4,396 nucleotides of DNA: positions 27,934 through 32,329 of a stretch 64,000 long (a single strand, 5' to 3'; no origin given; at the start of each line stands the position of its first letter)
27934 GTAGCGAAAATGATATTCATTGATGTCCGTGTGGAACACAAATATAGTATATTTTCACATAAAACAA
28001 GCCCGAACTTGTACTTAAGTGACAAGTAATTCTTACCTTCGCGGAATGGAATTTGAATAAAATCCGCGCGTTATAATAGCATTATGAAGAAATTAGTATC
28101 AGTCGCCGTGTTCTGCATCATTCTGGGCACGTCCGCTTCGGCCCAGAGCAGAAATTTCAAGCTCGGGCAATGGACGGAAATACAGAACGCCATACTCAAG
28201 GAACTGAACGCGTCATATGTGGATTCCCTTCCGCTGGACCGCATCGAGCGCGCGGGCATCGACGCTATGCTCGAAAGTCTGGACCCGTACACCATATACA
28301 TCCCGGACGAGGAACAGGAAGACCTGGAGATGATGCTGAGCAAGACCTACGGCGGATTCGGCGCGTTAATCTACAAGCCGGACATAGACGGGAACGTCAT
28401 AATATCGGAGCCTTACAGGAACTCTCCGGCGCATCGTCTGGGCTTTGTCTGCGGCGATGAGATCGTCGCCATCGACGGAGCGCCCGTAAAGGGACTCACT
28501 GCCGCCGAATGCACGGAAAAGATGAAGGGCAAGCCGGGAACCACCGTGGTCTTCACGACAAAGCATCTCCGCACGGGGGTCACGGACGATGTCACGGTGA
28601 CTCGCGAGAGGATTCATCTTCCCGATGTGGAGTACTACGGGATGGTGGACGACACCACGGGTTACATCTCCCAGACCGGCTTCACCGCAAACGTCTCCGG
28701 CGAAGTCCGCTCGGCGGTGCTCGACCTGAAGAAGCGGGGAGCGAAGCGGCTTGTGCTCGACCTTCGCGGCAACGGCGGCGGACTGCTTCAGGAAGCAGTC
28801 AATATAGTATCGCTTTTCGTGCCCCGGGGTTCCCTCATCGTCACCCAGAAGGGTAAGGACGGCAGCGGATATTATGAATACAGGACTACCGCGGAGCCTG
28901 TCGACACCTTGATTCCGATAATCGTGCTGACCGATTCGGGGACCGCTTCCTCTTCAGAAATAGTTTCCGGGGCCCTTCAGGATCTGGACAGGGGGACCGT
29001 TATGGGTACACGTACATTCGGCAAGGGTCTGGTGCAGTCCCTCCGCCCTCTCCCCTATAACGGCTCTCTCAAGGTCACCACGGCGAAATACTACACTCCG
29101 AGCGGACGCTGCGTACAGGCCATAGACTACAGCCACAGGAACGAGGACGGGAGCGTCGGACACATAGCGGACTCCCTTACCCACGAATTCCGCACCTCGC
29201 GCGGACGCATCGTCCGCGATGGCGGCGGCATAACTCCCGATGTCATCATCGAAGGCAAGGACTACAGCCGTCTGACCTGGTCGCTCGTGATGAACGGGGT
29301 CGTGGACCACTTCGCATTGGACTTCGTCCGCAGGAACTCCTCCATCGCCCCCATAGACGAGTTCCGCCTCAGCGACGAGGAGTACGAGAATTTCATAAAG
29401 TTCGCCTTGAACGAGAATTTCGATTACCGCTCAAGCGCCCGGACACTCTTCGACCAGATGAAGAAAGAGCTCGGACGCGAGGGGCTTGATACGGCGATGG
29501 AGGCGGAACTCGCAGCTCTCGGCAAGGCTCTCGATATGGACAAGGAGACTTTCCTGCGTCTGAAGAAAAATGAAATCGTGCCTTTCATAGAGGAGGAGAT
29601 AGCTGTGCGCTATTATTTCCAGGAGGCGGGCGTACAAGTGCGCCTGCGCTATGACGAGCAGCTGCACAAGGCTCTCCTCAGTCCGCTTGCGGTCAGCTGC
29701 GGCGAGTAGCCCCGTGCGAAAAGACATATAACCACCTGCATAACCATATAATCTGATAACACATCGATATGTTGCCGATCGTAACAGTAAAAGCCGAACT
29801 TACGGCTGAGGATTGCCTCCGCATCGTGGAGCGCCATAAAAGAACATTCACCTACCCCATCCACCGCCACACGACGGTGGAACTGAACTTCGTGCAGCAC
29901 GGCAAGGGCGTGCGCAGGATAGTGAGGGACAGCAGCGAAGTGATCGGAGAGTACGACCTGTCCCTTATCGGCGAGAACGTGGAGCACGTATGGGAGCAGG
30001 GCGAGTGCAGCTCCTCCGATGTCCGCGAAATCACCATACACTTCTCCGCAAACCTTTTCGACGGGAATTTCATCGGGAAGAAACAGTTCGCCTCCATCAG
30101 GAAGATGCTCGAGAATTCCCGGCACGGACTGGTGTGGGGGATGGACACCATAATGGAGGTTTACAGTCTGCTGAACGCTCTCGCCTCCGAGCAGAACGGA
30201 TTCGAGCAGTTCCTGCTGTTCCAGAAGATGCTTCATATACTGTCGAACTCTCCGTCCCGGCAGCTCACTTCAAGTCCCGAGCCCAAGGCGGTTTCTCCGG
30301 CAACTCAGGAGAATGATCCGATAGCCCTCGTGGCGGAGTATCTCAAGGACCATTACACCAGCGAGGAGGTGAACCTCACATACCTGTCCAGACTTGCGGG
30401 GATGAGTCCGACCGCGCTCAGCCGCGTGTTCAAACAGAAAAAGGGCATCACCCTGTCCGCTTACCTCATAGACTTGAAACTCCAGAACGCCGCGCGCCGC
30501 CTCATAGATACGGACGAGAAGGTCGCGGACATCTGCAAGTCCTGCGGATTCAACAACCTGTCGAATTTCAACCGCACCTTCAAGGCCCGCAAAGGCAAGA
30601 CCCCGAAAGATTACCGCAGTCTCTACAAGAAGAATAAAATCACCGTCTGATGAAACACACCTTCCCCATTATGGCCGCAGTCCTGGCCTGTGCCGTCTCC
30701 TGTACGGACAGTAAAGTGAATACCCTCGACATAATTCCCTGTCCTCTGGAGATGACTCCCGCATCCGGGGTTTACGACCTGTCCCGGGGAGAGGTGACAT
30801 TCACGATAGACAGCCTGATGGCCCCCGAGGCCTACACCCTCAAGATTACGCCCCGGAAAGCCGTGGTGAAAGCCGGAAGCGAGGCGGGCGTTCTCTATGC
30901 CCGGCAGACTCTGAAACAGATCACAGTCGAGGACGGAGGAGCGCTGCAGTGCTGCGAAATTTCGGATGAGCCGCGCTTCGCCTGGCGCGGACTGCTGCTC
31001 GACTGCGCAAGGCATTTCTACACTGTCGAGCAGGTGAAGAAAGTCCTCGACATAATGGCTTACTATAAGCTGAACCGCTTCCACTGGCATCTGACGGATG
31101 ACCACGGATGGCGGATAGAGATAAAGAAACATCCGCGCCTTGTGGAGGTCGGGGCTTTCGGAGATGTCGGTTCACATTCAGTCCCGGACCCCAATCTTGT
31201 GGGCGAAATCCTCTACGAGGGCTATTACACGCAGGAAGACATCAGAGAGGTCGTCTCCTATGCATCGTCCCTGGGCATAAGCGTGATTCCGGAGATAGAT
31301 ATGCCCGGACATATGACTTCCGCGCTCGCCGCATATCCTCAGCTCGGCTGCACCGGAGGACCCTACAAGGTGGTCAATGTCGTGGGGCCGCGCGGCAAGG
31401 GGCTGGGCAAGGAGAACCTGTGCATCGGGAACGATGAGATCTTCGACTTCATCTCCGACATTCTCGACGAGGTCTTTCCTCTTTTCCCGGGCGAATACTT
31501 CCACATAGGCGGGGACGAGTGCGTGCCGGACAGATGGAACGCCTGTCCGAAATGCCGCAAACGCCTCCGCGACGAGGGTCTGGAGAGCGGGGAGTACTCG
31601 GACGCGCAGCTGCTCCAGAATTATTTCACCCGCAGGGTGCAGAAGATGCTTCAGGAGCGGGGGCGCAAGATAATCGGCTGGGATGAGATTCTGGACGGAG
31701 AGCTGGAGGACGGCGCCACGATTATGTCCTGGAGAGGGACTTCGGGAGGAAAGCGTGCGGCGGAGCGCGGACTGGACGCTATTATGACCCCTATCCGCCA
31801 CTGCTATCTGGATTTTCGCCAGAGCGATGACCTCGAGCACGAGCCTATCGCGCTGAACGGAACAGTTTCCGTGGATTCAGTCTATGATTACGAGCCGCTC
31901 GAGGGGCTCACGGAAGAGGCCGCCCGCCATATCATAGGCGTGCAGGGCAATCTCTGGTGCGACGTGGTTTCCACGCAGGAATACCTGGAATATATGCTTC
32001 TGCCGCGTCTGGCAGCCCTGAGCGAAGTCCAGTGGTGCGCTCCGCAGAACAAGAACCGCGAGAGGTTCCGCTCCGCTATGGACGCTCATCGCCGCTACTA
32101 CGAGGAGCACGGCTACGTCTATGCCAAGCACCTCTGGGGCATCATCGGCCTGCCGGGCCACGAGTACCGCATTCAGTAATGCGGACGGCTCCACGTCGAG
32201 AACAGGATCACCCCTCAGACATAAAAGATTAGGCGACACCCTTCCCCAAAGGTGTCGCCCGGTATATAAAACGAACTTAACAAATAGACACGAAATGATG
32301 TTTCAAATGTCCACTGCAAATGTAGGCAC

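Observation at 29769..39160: Putative chitin/chitosan-oligosaccharide (GlcNAc/GlcN) catabolic system with an unconventional enzyme set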

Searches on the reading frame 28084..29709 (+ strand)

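Call 3: search_protein_families(library=pfam, proteins=[window:28084-29709:+])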
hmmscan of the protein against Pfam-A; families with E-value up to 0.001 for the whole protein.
window:28084-29709:+ (541 aa): 4 families
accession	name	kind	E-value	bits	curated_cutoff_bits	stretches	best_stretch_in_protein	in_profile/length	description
PF03572.23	Peptidase_S41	-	1.5e-48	165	24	1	192-346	2-156/165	Peptidase family S41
PF17820.7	PDZ_6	-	2.2e-07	30.9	27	1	106-157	1-50/54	PDZ domain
PF13180.12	PDZ_2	-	9.8e-07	29.4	27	1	102-171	11-77/80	PDZ domain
PF00595.29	PDZ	-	6.2e-06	26.9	23.2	1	86-154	5-75/81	PDZ domain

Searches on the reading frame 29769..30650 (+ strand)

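Call 3: search_protein_families(library=pfam, proteins=[window:29769-30650:+])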
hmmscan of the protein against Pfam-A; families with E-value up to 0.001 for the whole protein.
window:29769-30650:+ (293 aa): 2 families
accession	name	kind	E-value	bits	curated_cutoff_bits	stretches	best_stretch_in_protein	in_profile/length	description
PF12833.13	HTH_18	-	7.6e-23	81.1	33.6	1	206-283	1-78/80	Helix-turn-helix domain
PF00165.29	HTH_AraC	-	1.3e-19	70.2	26.6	2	247-283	6-41/42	Bacterial regulatory helix-turn-helix proteins, AraC family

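Call 4: search_protein_families(library=ncbifam, proteins=[window:29769-30650:+], max_evalue=0.00001)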
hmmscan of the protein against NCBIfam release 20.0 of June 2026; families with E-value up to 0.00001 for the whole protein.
window:29769-30650:+ (293 aa): 25 families
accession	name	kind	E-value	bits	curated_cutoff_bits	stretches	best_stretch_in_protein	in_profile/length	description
NF047455.1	TF_Staph_AryK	equivalog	8.4e-23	80.5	850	1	127-290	104-263/759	transcriptional regulator AryK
NF010028.0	PRK13503.1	equivalog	1.1e-16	61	288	1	179-284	167-271/278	HTH-type transcriptional activator RhaS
TIGR04094.1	adjacent_YSIRK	equivalog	5.8e-15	55.1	200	1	185-283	287-383/383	YSIRK-targeted surface antigen transcriptional regulator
NF012144.2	ramA_TF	equivalog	4.5e-14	52.8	180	1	187-284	9-105/108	RamA family antibiotic efflux transcriptional regulator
NF047788.1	TransRegPocR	equivalog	1.3e-13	50.9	500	1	172-289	178-294/296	transcriptional regulator PocR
NF007860.0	PRK10572.1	equivalog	1.6e-13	50.2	208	1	180-288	180-287/292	arabinose operon transcriptional regulator AraC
NF006902.0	PRK09393.1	equivalog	2.1e-13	50.2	425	1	177-289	214-325/327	transcriptional regulator FtrA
NF010026.0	PRK13501.1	equivalog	1e-12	47.8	363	1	202-291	194-283/290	HTH-type transcriptional activator RhaR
NF007243.0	PRK09685.1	equivalog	1.4e-11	44.3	199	1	186-284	201-300/303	transcriptional regulator FeaR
NF052534.1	RzbtTranRegRhrA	equivalog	1.8e-11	43.9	500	1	185-285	209-310/312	rhizobactin biosynthesis transcriptional regulator RhrA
NF007693.0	PRK10371.1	equivalog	1.2e-10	41.1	253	1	31-291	48-305/309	transcriptional regulator MelR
NF049932.1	TranspRegBtr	equivalog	2.9e-10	39.3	900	1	182-284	163-264/531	bacillibactin transport transcriptional regulator Btr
NF007584.0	PRK10219.1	equivalog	2.9e-09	37.2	174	1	188-284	10-105/107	superoxide response transcriptional regulator SoxS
NF033869.1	viru_reg_Rsp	equivalog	1e-08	34.1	400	1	188-288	152-251/701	AraC family transcriptional regulator Rsp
NF010025.2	PRK13500.1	equivalog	1.6e-08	34.4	525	1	32-288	34-280/282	HTH-type transcriptional activator RhaR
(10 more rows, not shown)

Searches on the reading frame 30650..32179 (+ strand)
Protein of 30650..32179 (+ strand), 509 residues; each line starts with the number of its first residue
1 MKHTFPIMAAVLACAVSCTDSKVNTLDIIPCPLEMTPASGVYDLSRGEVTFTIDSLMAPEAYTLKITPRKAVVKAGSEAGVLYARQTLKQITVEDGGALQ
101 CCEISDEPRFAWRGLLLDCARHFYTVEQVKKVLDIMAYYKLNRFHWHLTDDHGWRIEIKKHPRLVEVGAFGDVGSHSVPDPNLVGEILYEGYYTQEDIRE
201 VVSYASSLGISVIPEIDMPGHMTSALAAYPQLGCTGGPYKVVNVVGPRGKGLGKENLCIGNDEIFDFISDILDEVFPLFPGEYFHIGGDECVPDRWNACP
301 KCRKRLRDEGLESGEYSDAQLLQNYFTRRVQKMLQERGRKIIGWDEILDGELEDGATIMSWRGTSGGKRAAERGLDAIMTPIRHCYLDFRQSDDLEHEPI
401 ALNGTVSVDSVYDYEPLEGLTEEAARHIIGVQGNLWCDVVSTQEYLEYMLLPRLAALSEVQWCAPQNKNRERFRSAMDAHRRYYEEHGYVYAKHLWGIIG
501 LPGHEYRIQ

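Call 3: search_protein_families(library=pfam, proteins=[window:30650-32179:+])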
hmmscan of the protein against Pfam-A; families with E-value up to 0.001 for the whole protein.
window:30650-32179:+ (509 aa): 2 families
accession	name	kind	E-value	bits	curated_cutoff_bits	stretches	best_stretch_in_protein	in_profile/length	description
PF00728.28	Glyco_hydro_20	-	5.5e-112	375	22.3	1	110-463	1-346/348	Glycosyl hydrolase family 20, catalytic domain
PF02838.20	Glyco_hydro_20b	-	1.5e-10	42.3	26.1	1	54-106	70-123/124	Glycosyl hydrolase family 20, domain 2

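Call 4: search_protein_families(library=ncbifam, proteins=[window:30650-32179:+], max_evalue=0.00001)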
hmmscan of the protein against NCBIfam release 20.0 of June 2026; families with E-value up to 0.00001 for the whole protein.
window:30650-32179:+ (509 aa): 0 families

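Call 71: search_solved_structures(query=window:30650-32179:+, max_evalue=1e-30)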
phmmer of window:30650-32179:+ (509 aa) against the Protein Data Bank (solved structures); distinct sequences matched with E-value up to 1e-30: 40.
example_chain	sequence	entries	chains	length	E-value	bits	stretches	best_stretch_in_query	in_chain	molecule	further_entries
6q63_A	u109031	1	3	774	4e-134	451.2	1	56-498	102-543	Beta-hexosaminidase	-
7cbn_A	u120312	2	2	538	1.1e-99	337.6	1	46-492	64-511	Beta-N-acetylhexosaminidase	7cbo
7dup_A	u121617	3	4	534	1.7e-95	323.7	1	46-496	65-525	Beta-N-acetylhexosaminidase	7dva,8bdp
7dvb_A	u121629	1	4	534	8.4e-95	321.5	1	46-496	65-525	Beta-N-acetylhexosaminidase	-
8bbl_A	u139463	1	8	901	4.2e-92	312.6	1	42-495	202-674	Beta-N-acetylhexosaminidase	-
6ezr_A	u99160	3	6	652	2.7e-89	303.3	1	45-493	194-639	Beta-N-acetylglucosaminidase Nag2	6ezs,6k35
6ezt_A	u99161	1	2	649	3.4e-88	299.7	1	45-493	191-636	Beta-N-acetylglucosaminidase Nag2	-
3rcn_A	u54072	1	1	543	3.5e-83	283.1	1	50-491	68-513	Beta-N-acetylhexosaminidase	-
4pys_A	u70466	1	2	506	5.9e-79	269.2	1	48-493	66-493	beta-N-acetylhexosaminidase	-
6je8_A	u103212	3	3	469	3.1e-73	250.3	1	58-484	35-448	Beta-N-acetylhexosaminidase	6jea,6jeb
6yhh_A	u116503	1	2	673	7.7e-73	249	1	56-494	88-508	Beta-N-acetylglucosaminidase-like protein Glycoside hydrolase family 20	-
8pxu_A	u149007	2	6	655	1.6e-68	234.7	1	58-495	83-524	Beta-N-acetylhexosaminidase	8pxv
8pxt_A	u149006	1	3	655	1e-67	232.1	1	58-495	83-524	Beta-N-acetylhexosaminidase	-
3gh4_A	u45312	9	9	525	4.4e-65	223.4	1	56-291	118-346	beta-hexosaminidase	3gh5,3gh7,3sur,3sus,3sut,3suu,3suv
1hp4_A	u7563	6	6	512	1.1e-63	218.8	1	59-291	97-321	BETA-N-ACETYLHEXOSAMINIDASE | B-N-acetylhexosaminidase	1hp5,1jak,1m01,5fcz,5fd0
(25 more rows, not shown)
